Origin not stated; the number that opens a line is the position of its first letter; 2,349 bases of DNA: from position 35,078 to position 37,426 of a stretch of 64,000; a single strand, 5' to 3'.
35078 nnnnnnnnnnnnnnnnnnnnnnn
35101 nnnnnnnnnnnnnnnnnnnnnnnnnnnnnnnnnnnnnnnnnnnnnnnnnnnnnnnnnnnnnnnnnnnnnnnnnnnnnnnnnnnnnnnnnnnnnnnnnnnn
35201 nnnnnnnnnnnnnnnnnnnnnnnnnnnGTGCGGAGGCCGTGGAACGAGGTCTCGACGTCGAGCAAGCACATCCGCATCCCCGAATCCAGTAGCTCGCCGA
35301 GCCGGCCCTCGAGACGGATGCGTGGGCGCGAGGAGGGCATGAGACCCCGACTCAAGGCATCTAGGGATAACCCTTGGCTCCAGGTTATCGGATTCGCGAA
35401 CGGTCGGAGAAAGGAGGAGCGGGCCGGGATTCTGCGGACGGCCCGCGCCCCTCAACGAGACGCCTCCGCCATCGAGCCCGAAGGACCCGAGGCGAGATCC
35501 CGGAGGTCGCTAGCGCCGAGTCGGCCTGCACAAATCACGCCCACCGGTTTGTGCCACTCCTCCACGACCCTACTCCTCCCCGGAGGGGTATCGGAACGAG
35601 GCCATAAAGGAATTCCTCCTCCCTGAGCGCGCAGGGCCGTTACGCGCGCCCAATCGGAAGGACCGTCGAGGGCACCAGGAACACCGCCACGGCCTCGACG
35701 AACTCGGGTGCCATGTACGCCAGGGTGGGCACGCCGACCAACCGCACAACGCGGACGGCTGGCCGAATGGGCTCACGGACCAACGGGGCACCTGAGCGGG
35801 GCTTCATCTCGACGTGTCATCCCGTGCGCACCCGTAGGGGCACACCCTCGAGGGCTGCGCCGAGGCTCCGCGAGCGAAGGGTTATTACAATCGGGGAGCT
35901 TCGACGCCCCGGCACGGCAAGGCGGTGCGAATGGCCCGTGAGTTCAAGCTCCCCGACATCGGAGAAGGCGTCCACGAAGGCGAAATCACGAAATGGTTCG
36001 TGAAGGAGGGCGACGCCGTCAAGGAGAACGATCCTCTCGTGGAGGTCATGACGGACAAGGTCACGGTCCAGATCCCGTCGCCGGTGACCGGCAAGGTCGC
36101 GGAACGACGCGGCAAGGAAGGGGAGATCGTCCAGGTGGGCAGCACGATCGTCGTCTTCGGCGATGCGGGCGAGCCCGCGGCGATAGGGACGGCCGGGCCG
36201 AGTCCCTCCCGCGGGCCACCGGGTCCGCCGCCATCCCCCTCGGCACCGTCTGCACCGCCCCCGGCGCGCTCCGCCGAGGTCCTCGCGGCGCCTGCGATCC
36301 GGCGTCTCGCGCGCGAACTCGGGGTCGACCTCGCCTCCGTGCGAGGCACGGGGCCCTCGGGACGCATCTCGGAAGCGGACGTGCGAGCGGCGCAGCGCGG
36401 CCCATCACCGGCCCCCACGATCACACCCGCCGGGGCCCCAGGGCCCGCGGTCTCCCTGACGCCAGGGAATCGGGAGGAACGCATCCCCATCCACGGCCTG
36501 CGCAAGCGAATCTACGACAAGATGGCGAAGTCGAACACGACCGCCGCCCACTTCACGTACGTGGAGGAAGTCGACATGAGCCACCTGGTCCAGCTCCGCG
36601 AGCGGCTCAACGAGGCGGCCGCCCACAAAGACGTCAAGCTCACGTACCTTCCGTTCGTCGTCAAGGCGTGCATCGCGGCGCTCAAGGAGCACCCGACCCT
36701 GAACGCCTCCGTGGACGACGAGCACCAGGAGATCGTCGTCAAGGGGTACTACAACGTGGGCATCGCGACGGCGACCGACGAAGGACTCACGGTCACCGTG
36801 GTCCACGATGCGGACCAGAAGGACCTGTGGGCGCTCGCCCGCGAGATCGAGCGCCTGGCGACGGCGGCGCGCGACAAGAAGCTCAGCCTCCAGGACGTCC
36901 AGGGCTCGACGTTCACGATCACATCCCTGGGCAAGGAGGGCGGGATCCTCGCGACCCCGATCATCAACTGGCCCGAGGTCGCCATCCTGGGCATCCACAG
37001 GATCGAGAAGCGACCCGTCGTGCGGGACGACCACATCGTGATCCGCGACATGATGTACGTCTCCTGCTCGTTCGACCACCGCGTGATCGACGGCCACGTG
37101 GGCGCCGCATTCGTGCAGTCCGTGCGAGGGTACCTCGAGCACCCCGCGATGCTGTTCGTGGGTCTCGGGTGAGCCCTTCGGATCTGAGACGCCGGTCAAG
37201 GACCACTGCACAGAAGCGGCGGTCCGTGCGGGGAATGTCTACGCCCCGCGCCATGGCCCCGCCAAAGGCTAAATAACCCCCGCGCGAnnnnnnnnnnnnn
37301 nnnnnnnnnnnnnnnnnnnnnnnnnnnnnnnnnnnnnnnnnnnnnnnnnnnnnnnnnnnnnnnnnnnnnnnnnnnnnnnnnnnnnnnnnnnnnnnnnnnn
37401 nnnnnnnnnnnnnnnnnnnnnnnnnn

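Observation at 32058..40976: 2-oxoacid dehydrogenase complex operon interrupted by a TPR gene, an antisense V4R gene and a secreted glycoprotein gene; E3 translationally coupled to LipB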

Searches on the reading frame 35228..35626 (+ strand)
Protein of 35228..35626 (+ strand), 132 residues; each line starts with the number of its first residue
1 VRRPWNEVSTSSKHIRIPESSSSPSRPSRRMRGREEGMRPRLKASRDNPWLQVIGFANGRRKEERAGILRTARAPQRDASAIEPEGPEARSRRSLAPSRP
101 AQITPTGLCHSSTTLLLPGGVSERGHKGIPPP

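Call 4: search_protein_families(library=pfam, proteins=[window:35228-35626:+], max_evalue=0.01)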
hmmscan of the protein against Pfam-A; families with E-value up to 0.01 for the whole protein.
window:35228-35626:+ (132 aa): 0 families

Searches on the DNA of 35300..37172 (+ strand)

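Call 19: search_rna_families(source=window, start=35300, end=35960, threshold=evalue, max_evalue=10, show_alignments=3)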
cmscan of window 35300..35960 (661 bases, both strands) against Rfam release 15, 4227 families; matches with E-value up to 10: 0.
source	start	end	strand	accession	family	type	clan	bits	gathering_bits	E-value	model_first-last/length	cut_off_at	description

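Call 38: search_rna_families(source=L003, start=9700, end=10000, threshold=evalue, max_evalue=10, show_alignments=2)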
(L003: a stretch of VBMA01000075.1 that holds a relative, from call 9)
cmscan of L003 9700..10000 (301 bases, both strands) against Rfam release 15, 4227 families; matches with E-value up to 10: 2.
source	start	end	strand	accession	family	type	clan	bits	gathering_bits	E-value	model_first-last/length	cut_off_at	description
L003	9811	9827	+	RF01333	CRISPR-DR20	Gene; CRISPR;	-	15.9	42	1.3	7-23/36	no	CRISPR RNA direct repeat element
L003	9955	9974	-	RF02808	PyrR210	Gene; snRNA; snoRNA; HACA-box;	-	11.7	59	9.1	1-59/59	no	Pyrobaculum sRNA 210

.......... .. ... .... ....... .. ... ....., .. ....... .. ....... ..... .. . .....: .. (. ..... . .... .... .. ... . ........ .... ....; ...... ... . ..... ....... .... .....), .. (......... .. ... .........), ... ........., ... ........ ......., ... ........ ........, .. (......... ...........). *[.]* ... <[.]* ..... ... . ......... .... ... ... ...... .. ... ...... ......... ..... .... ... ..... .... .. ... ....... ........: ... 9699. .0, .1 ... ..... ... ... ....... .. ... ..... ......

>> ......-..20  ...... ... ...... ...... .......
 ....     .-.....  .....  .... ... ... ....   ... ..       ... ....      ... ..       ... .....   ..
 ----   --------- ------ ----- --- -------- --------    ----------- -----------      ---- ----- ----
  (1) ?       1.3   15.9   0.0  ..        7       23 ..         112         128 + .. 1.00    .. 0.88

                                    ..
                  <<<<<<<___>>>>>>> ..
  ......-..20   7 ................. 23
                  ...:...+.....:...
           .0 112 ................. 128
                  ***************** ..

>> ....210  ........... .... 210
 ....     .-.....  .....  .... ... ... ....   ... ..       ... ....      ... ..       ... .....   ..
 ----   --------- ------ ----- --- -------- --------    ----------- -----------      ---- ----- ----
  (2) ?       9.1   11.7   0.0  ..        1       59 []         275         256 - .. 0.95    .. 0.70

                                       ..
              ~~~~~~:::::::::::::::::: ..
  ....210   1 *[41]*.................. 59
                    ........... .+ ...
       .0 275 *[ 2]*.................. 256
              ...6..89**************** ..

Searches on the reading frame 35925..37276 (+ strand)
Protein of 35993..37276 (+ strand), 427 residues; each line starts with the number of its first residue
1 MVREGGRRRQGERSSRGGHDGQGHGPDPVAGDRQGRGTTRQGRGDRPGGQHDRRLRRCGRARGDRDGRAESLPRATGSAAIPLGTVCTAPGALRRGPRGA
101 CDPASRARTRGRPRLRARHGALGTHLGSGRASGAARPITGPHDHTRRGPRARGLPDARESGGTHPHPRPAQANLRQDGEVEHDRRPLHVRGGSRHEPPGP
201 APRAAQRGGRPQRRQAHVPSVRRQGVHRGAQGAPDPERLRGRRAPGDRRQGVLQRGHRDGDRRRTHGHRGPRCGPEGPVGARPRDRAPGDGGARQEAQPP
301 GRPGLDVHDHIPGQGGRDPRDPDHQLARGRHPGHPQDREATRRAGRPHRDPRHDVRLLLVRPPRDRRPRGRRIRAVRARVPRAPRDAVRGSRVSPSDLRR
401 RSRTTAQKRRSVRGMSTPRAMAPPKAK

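Call 3: search_protein_families(library=pfam, proteins=[window:35993-37276:+], max_evalue=0.01)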
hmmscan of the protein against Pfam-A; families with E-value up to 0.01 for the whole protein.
window:35993-37276:+ (427 aa): 0 families

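Call 4: search_protein_families(library=pfam, proteins=[window:35925-37172:+], max_evalue=0.01)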
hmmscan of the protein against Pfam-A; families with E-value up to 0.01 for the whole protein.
window:35925-37172:+ (415 aa): 4 families
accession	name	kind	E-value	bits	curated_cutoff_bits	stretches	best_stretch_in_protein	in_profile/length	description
PF00198.28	2-oxoacid_dh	-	5.4e-89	298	23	1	183-411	3-231/232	2-oxoacid dehydrogenases acyltransferase (catalytic domain)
PF00364.28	Biotin_lipoyl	-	1e-21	77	22.1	1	6-77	2-72/73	Biotin-requiring enzyme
PF02817.22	E3_binding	-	5e-16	59.1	23.7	1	119-154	1-36/36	e3 binding domain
PF13533.13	Biotin_lipoyl_2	-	0.0037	17.5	29.8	0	19-39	9-29/32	Biotin-lipoyl like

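Call 8: find_encoding_contigs(protein=window:35925-37172:+, flank=10000, max_places=6)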
Protein window:35925-37172:+ (415 aa): no gene with exactly this product is on record in the collection.

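Call 9: find_related_loci(query=window:35931-37172:+, collection=genome_contigs, flank=10000)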
Query window:35931-37172:+ (413 aa) in genome_contigs; peptide patterns used: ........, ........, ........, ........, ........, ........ (x = any residue, [..] = any of these).
600 stretches matched a pattern (row limit reached: there are more); 285 encode a relative of the query (tblastn E <= 1e-3); the best 80 are kept; 80 distinct loci.
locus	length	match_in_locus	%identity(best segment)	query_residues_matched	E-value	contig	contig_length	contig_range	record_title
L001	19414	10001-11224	79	1-412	0e+0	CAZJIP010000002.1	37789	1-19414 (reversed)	MAG TPA_asm: uncultured Methanomassiliicoccales archaeon isolate SRP093762_co1_91 genome assembly, contig: NODE_671_leng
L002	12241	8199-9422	78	1-412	0e+0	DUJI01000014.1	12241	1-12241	MAG TPA_asm: Thermoplasmata archaeon isolate UBA8695 contig_1110, whole genome shotgun sequence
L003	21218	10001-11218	73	1-413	0e+0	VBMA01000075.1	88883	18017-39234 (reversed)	MAG: Methanobacteriota archaeon isolate EA_11 14_0903_13_40cm_scaffold_56, whole genome shotgun sequence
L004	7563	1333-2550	74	1-413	0e+0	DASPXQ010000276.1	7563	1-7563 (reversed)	MAG TPA_asm: Thermoplasmata archaeon isolate SMAG_U11571 k141_1517937, whole genome shotgun sequence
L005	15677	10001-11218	71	1-413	0e+0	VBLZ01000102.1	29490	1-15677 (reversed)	MAG: Methanobacteriota archaeon isolate EA_10 14_0929_12_30cm_scaffold_895, whole genome shotgun sequence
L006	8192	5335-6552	73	1-413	0e+0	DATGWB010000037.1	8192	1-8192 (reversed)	MAG TPA_asm: Thermoplasmata archaeon isolate SMAG_U10571 k141_2406762, whole genome shotgun sequence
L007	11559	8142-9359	72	1-413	0e+0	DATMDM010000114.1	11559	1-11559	MAG TPA_asm: Thermoplasmata archaeon isolate SMAG_U13408 k141_1503044, whole genome shotgun sequence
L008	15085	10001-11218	72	1-413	0e+0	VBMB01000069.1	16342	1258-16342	MAG: Methanobacteriota archaeon isolate EA_12 14_1009_12_30cm_scaffold_2474, whole genome shotgun sequence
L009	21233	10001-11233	71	1-412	0e+0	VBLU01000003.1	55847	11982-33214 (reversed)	MAG: Methanobacteriota archaeon isolate EA_5 14_1009_16_20cm_scaffold_153, whole genome shotgun sequence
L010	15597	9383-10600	73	1-413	0e+0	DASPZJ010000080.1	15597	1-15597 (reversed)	MAG TPA_asm: Thermoplasmata archaeon isolate SMAG_U11616 k141_564388, whole genome shotgun sequence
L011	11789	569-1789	70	1-411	1e-175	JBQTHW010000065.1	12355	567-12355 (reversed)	MAG: Methanobacteriota archaeon isolate SAW39 c_000000027096, whole genome shotgun sequence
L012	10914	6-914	83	108-412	2e-160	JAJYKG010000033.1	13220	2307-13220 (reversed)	MAG: Thermoplasmata archaeon isolate DBS2-1.bin2 NODE_8751_length_13220_cov_1.102039, whole genome shotgun sequence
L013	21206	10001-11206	53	4-409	1e-124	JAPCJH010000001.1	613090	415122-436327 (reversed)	MAG: Thaumarchaeota archaeon isolate SubAcS15-15 SubAcS15-15_1, whole genome shotgun sequence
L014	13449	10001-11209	45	1-409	7e-111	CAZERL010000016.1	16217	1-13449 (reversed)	MAG TPA_asm: uncultured archaeon isolate SRP178908_co1_104 genome assembly, contig: NODE_2359_length_16217_cov_10.127521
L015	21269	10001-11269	41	4-412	5e-108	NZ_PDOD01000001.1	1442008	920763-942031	Salipaludibacillus keqinensis strain KQ-12 ZB100000, whole genome shotgun sequence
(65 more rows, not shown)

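Call 24: search_protein_families(library=ncbifam, proteins=[window:35931-37172:+], max_evalue=0.001)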
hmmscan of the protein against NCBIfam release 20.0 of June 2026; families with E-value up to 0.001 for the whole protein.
window:35931-37172:+ (413 aa): 15 families
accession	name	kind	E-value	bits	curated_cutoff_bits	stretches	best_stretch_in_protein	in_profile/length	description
NF008814.0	PRK11854.1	equivalog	5.2e-108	362.1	722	1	3-404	208-631/637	pyruvate dehydrogenase complex dihydrolipoyllysine-residue acetyltransferase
NF004309.0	PRK05704.1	equivalog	6.3e-106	355.2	449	1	2-410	2-406/408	2-oxoglutarate dehydrogenase complex dihydrolipoyllysine-residue succinyltransferase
TIGR01347.1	sucB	equivalog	4.2e-97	325.9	378.65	1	4-410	2-402/404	dihydrolipoyllysine-residue succinyltransferase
TIGR01348.1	PDHac_trf_long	equivalog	3e-93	313.4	552.1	1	3-407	156-584/587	dihydrolipoyllysine-residue acetyltransferase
TIGR02927.1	SucB_Actino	equivalog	3.3e-90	303.5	423.45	2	103-404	251-570/579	2-oxoglutarate dehydrogenase, E2 component, dihydrolipoamide succinyltransferase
TIGR01349.1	PDHac_trf_mito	equivalog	9.6e-72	242.5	445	2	103-409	126-436/437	pyruvate dehydrogenase complex dihydrolipoamide acetyltransferase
NF008815.0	PRK11857.1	equivalog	5.3e-64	216.6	378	1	116-409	3-306/308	dihydrolipoamide acetyltransferase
NF011416.0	PRK14843.1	equivalog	3.7e-52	177.4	429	2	178-408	114-345/347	dihydrolipoamide acetyltransferase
NF011457.0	PRK14875.1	equivalog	2e-21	76.4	307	1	2-161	3-132/372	acetoin dehydrogenase dihydrolipoyllysine-residue acetyltransferase subunit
NF008907.0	PRK12270.1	equivalog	6.8e-17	60.5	878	1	175-402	121-361/1241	multifunctional oxoglutarate decarboxylase/oxoglutarate dehydrogenase thiamine pyrophosphate-binding subunit/dihydrolipoyllysine-residue suc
NF008854.0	PRK11892.1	equivalog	8.3e-09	34.6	454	1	1-84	1-85/464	pyruvate dehydrogenase complex E1 component subunit beta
TIGR02712.1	urea_carbox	equivalog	7.5e-05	20.6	1303.85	1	16-75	1140-1199/1201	urea carboxylase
NF006761.0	PRK09282.1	domain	0.00029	19.5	402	1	16-75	529-588/591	pyruvate carboxylase subunit B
NF005117.0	PRK06549.1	equivalog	0.00059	20.4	159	1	17-74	70-127/130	acetyl-CoA carboxylase biotin carboxyl carrier protein subunit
NF004547.1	PRK05889.1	equivalog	0.00097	19.3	75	0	19-75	13-69/71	biotin/lipoyl-binding carrier protein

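Call 33: search_protein_families(library=pfam, proteins=[L001:9269-9655:-, L003:9338-9760:-, L006:4687-5091:-, L010:8754-9161:-, L010:8294-8791:-], max_evalue=1)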
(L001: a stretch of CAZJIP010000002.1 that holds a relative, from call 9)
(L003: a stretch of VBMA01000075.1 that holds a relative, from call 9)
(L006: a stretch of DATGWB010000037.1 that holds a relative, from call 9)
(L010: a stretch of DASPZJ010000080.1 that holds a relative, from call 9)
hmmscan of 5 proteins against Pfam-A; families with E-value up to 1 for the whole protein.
L001:9269-9655:- (128 aa): 2 families
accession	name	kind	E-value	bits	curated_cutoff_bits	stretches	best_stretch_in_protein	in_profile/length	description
PF09900.14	DUF2127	-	0.0062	17.2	24.3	1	37-99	61-123/140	Predicted membrane protein (DUF2127)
PF23636.1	DUF7144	-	0.0098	16.5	27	1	4-88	3-87/115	Domain of unknown function (DUF7144)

L003:9338-9760:- (140 aa): 4 families
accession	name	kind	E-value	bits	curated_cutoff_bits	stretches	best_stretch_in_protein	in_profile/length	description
PF09900.14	DUF2127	-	0.0022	18.7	24.3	1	44-120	60-134/140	Predicted membrane protein (DUF2127)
PF01757.29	Acyl_transf_3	-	0.026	14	31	1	17-136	153-268/326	Acyltransferase domain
PF09843.14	DUF2070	-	0.3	9.8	30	1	14-137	72-183/561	Predicted membrane protein (DUF2070)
PF23636.1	DUF7144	-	0.77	10.4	27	0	14-93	2-85/115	Domain of unknown function (DUF7144)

L006:4687-5091:- (134 aa): 4 families
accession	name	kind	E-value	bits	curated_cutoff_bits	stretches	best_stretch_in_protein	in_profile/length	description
PF01757.29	Acyl_transf_3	-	0.0011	18.5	31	1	13-130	151-267/326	Acyltransferase domain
PF09900.14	DUF2127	-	0.088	13.5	24.3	1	26-117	47-136/140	Predicted membrane protein (DUF2127)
PF09843.14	DUF2070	-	0.26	10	30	1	14-132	72-183/561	Predicted membrane protein (DUF2070)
PF20460.3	DUF6713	-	0.4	11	27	1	45-123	37-115/117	Family of unknown function (DUF6713)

L010:8754-9161:- (135 aa): 2 families
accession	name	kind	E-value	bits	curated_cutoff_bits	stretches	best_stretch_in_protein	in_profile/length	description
PF09900.14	DUF2127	-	0.0076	17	24.3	1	43-116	63-134/140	Predicted membrane protein (DUF2127)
PF01757.29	Acyl_transf_3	-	0.032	13.7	31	1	15-131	152-267/326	Acyltransferase domain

L010:8294-8791:- (165 aa): 1 family
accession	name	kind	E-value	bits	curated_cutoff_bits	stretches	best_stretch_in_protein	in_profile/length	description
PF06532.16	NrsF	-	0.0013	19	26.8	1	18-152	13-146/204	Negative regulator of sigma F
